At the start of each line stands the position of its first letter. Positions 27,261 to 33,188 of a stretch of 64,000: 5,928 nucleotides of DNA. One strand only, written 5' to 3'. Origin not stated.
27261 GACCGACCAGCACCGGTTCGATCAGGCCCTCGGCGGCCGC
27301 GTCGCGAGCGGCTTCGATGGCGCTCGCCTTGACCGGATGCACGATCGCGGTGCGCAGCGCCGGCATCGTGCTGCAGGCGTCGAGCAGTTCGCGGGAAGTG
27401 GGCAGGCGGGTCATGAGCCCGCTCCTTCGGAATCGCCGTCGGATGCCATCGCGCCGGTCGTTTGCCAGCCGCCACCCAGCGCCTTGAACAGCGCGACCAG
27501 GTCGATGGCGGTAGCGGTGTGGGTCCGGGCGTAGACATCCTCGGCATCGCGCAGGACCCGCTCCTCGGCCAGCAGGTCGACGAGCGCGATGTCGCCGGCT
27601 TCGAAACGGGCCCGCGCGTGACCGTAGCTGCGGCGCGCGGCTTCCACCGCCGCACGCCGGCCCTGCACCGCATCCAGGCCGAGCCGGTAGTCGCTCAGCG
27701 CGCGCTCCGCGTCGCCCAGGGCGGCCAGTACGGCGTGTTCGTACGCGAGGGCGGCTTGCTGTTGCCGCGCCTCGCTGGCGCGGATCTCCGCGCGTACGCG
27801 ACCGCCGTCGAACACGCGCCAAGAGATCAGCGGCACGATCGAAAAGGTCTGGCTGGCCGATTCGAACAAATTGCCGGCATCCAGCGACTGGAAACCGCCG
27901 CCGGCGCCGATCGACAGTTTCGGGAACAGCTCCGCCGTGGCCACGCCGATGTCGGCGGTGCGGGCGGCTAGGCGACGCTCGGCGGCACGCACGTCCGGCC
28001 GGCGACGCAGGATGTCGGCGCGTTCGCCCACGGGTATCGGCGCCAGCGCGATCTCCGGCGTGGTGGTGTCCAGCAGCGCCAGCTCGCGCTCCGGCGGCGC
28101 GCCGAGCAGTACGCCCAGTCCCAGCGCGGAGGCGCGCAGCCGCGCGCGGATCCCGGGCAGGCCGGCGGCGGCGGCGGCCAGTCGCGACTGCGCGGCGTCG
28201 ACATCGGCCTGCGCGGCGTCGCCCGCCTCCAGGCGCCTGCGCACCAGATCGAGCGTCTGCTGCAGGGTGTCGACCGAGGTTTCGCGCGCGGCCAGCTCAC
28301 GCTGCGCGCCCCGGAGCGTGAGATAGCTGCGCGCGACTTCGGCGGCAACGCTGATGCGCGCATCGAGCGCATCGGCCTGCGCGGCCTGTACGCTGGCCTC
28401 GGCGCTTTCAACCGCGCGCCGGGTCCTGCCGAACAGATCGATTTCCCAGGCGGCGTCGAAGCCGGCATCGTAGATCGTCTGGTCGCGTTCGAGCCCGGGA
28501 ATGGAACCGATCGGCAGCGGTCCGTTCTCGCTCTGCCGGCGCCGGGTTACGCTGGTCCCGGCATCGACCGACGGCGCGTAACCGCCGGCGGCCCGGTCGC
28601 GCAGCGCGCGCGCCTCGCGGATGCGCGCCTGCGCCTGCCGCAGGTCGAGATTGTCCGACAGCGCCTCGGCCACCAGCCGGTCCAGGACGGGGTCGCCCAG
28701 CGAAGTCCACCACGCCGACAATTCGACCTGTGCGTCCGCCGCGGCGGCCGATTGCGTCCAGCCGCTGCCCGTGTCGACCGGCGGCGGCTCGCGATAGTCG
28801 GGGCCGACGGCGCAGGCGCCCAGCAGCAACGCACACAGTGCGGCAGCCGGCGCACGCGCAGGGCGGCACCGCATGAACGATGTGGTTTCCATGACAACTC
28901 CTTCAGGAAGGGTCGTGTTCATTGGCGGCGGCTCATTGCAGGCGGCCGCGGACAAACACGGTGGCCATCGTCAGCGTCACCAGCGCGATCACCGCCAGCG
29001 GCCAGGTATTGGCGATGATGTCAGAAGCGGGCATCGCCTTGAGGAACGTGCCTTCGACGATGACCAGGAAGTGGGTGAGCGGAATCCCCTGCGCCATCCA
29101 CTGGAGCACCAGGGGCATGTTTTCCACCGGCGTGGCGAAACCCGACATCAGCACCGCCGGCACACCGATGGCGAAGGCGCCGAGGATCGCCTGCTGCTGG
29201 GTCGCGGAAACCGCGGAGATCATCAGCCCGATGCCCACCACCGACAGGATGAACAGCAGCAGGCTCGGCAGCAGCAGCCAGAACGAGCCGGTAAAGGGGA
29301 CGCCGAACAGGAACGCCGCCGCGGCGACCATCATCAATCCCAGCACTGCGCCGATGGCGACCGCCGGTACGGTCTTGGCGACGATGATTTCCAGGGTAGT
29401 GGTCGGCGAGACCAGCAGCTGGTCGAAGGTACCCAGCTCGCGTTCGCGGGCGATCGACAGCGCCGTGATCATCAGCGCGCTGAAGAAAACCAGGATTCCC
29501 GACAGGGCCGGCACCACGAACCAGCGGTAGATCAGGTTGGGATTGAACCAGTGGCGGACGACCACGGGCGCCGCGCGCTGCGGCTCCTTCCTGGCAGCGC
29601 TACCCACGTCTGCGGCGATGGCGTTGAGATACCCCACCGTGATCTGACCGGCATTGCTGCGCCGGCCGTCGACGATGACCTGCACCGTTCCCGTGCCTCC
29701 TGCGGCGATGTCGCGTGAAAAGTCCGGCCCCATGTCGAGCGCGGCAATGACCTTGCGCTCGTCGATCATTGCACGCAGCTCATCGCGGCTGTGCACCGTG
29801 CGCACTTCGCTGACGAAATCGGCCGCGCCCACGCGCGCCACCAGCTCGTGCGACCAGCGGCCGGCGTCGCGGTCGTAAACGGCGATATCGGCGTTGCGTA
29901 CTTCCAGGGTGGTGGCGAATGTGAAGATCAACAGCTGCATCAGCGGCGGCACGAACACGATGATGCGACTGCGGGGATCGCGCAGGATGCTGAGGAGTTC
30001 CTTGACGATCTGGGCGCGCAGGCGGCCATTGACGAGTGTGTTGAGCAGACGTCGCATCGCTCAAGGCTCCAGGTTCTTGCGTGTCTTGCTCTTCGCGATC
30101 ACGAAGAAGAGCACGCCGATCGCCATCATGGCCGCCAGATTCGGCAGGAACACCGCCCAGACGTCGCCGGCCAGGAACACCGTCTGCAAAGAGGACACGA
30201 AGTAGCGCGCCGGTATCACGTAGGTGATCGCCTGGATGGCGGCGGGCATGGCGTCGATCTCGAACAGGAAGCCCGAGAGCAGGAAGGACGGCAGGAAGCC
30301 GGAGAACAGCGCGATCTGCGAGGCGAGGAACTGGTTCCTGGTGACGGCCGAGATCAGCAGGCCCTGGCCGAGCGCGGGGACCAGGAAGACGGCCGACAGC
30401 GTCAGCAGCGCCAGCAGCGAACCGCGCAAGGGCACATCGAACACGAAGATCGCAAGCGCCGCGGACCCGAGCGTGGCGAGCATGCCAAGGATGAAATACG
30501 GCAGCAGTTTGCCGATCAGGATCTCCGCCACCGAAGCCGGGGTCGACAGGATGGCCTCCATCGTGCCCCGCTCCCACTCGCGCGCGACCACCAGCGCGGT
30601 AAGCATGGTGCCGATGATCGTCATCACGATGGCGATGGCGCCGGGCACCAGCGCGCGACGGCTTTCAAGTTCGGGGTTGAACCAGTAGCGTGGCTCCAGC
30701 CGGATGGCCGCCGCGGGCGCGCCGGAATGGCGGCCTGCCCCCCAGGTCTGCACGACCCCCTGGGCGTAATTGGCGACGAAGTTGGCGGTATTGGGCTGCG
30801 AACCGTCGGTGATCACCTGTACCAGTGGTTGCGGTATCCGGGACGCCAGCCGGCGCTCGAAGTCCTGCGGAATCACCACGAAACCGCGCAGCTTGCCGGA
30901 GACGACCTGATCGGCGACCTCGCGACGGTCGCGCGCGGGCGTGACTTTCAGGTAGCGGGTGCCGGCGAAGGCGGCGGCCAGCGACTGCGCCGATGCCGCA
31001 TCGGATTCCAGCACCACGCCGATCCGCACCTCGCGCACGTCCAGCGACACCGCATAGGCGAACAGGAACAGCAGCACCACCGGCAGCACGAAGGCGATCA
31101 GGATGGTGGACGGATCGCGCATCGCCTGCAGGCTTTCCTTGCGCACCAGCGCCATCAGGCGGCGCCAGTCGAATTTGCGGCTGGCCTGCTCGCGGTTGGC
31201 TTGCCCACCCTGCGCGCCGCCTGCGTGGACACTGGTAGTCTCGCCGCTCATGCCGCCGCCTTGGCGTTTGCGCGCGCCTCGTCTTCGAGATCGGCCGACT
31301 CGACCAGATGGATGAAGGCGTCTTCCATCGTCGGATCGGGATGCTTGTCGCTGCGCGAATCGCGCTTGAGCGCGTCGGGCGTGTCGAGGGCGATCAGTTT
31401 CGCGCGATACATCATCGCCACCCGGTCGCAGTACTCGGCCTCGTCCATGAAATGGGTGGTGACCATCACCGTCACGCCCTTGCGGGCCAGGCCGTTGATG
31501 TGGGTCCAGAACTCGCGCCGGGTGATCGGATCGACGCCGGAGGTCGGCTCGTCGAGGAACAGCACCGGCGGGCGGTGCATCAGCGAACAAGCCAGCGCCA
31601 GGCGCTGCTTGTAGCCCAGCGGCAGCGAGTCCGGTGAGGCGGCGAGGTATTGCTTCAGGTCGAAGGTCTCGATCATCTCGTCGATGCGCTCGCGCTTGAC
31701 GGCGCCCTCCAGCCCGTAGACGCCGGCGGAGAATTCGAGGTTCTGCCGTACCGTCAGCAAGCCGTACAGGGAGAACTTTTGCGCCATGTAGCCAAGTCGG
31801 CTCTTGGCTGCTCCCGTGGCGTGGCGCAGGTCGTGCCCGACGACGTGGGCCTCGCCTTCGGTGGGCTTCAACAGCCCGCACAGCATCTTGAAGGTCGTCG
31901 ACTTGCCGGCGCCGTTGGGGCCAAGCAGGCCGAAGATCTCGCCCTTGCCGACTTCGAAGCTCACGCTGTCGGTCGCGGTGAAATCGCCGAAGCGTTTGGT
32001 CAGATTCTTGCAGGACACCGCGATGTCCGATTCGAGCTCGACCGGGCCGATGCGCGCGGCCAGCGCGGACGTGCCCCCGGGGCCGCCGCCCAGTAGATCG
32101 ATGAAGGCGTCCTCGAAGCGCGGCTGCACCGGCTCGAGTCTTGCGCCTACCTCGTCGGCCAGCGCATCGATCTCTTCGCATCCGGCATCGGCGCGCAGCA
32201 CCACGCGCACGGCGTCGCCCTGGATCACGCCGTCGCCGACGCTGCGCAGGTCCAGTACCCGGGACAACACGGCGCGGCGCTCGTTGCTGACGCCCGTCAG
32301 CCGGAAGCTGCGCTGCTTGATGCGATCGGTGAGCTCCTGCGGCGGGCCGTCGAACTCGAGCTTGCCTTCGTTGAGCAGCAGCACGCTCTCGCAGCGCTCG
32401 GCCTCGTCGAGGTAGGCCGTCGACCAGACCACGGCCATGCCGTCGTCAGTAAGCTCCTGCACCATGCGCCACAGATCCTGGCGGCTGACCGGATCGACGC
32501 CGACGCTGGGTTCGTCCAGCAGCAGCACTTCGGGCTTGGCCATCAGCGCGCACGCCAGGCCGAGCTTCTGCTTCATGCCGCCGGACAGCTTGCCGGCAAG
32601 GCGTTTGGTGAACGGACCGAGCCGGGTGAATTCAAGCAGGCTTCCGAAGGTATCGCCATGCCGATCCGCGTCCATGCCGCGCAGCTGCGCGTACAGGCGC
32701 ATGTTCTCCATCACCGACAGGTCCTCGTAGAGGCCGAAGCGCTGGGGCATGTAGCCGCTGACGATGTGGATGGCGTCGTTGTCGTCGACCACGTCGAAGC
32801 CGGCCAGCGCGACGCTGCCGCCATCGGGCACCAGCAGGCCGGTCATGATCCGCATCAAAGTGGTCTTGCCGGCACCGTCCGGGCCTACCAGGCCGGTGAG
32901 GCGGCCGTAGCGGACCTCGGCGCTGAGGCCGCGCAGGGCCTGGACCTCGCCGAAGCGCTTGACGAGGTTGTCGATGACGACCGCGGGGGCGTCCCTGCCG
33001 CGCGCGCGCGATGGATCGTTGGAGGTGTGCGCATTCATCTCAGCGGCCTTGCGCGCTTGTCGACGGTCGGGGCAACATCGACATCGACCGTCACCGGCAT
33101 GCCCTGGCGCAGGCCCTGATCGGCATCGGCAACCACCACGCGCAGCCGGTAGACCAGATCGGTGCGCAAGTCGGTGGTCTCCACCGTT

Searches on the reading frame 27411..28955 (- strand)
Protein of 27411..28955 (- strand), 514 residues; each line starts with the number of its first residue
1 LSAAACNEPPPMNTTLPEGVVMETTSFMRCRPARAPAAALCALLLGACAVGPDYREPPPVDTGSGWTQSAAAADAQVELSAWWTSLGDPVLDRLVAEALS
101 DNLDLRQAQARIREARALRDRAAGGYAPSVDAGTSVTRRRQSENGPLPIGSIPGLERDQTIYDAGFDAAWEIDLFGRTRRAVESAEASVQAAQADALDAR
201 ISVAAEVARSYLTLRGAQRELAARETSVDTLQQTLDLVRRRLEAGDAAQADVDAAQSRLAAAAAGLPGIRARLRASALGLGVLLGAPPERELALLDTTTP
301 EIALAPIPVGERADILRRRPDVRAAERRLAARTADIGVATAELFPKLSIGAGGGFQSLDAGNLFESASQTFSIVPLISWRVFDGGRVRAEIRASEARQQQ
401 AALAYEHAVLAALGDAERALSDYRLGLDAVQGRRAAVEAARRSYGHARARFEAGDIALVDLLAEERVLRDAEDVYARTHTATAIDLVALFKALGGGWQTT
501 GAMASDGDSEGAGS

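Call 15: search_protein_families(library=pfam, proteins=[window:27411-28955:-], max_evalue=0.0001)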
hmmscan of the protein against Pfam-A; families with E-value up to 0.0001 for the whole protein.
window:27411-28955:- (514 aa): 1 family
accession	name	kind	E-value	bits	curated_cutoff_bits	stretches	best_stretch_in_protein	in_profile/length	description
PF02321.23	OEP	-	1.1e-49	169.2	22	2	91-271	1-173/187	Outer membrane efflux protein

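Call 75: search_protein_families(library=ncbifam, proteins=[window:27411-28955:-], max_evalue=1e-10)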
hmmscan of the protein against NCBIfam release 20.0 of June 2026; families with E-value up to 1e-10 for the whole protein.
window:27411-28955:- (514 aa): 9 families
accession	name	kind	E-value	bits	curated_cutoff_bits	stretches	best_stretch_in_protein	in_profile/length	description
TIGR01845.1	outer_NodT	subfamily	2.7e-100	336.4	210.05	1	40-496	2-460/460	efflux transporter outer membrane subunit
NF007347.1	PRK09837.1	subfamily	3.9e-47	161.2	598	1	43-498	13-460/461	Cu(I)/Ag(I) efflux RND transporter outer membrane protein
NF033143.1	efflux_OM_AdeK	equivalog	1.5e-46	159.2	900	1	37-501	12-466/480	multidrug efflux RND transporter AdeIJK outer membrane channel subunit AdeK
TIGR01844.1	type_I_sec_TolC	subfamily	1.4e-41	142.9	225.15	1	95-494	9-398/414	TolC family outer membrane protein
NF007390.0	PRK09915.1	equivalog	1.1e-36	126.6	597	1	79-500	57-482/488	MdtP family multidrug efflux transporter outer membrane subunit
NF033142.1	efflux_OM_AdeC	exception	6.8e-31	107.4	975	1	87-497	60-462/465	multidrug efflux RND transporter AdeABC outer membrane channel subunit AdeC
NF008524.1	PRK11459.1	equivalog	9.3e-30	103.8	650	1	40-498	14-477/478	multidrug resistance outer membrane protein MdtQ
NF047721.1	ToxDrgExpTdeA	equivalog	1.4e-22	80.3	550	1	80-463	48-419/455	toxin/drug exporter TdeA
NF052390.1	efflux_OMP_AbuO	equivalog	2.9e-16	59.2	700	0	231-487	168-424/447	multidrug efflux outer membrane protein AbuO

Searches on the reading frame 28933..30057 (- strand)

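Call 75: search_protein_families(library=ncbifam, proteins=[window:28933-30057:-], max_evalue=1e-10)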
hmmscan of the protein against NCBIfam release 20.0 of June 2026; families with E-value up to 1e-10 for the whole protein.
window:28933-30057:- (374 aa): 1 family
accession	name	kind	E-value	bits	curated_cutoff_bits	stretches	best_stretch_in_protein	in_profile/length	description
NF033858.1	ABC2_perm_RbbA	equivalog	1.5e-62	211.8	1050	1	11-370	540-905/909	ribosome-associated ATPase/putative transporter RbbA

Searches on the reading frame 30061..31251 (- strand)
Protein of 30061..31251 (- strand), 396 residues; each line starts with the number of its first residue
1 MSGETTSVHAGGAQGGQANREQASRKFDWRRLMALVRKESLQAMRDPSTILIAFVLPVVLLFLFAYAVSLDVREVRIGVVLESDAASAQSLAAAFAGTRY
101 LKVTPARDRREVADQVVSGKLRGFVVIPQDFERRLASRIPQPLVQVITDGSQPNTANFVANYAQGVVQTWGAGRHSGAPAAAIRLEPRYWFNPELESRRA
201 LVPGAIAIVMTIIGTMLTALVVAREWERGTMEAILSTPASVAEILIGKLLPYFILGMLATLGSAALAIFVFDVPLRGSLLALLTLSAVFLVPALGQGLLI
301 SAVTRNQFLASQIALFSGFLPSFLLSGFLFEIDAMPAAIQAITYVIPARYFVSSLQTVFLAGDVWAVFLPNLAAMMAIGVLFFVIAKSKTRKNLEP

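Call 75: search_protein_families(library=ncbifam, proteins=[window:30061-31251:-], max_evalue=1e-10)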
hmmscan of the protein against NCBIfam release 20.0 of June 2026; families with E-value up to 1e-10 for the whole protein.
window:30061-31251:- (396 aa): 3 families
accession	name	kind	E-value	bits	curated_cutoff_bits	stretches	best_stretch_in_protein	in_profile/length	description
NF033858.1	ABC2_perm_RbbA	equivalog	1.4e-67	228.3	1050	1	16-391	526-905/909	ribosome-associated ATPase/putative transporter RbbA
NF041647.1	ABC_perm_CPBP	equivalog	8.2e-12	44.7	435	0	206-262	196-253/636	ABC transporter permease subunit/CPBP intramembrane protease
NF038293.1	permease_SagH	equivalog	1.4e-11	43.9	450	0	210-392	187-369/370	SagH family ABC transporter permease subunit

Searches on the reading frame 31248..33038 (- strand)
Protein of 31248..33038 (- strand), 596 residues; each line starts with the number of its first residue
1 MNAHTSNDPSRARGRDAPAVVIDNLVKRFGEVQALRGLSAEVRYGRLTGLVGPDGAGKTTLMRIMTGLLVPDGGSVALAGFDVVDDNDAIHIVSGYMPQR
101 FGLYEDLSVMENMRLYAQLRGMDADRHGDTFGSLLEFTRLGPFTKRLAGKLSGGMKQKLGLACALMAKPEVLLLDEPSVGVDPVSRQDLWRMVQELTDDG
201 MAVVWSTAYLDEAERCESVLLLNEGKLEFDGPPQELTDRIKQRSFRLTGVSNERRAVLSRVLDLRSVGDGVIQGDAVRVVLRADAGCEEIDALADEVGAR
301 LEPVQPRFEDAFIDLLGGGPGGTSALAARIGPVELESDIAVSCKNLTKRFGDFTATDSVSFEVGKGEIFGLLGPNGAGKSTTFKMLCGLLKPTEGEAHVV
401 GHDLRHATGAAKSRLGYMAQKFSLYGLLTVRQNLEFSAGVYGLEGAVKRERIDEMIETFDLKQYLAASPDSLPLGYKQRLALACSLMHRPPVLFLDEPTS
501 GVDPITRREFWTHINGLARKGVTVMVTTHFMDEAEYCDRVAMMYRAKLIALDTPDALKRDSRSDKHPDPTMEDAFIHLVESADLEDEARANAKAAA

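Call 75: search_protein_families(library=ncbifam, proteins=[window:31248-33038:-], max_evalue=1e-10)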
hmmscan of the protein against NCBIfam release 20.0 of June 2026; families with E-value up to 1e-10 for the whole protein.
window:31248-33038:- (596 aa): 181 families (the best 25 are shown)
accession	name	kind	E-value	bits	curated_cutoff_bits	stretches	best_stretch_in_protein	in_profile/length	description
NF033858.1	ABC2_perm_RbbA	equivalog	1e-159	533.3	1050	2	306-591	231-513/909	ribosome-associated ATPase/putative transporter RbbA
TIGR01188.1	drrA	subfamily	3.5e-134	446.8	312.45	2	348-563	1-217/302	daunorubicin resistance ABC transporter, ATP-binding protein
TIGR03864.1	PQQ_ABC_ATP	hypoth_equivalog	1.8e-102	341.8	302.25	2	340-563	1-225/236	ABC transporter, ATP-binding subunit, PQQ-dependent alcohol dehydrogenase system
TIGR03522.1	GldA_ABC_ATP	equivalog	4.7e-97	325.1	402.6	2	340-559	2-221/301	gliding motility-associated ABC transporter ATP-binding subunit GldA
NF010060.0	PRK13537.1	equivalog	2.5e-94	315.7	521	2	339-557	14-233/314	nodulation factor ABC transporter ATP-binding protein NodI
NF010059.0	PRK13536.1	equivalog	8.4e-88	294.4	549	2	334-557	37-261/342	nodulation factor ABC transporter ATP-binding protein NodI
TIGR03740.1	galliderm_ABC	subfamily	3e-84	282.2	309.75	2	343-548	3-202/223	lantibiotic protection ABC transporter ATP-binding subunit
TIGR04406.1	LPS_export_lptB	equivalog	5.2e-81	271.4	240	2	342-560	3-225/239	LPS export ABC transporter ATP-binding protein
TIGR01288.1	nodI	equivalog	7.9e-81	271.4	424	2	337-558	1-223/303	nodulation factor ABC transporter ATP-binding protein NodI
TIGR00968.1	3a0106s01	subfamily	1.2e-78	263.9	342.75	2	343-560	3-221/237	sulfate ABC transporter ATP-binding protein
TIGR03265.1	PhnT2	equivalog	1.8e-71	241.2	457.7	2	340-560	4-225/353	putative 2-aminoethylphosphonate ABC transporter ATP-binding protein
TIGR04520.1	ECF_ATPase_1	equivalog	1.8e-68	230.9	315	2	344-558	4-224/269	energy-coupling factor transporter ATPase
TIGR04521.1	ECF_ATPase_2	equivalog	2.6e-67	226.8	330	2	353-560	18-235/279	energy-coupling factor transporter ATPase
TIGR01186.1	proV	subfamily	3.4e-67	227.1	326.6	2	351-560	4-220/363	betaine/proline/choline family ABC transporter ATP-binding protein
TIGR01257.1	rim_protein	equivalog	6.5e-66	222.3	4012.85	2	17-250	926-1160/2272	rim ABC transporter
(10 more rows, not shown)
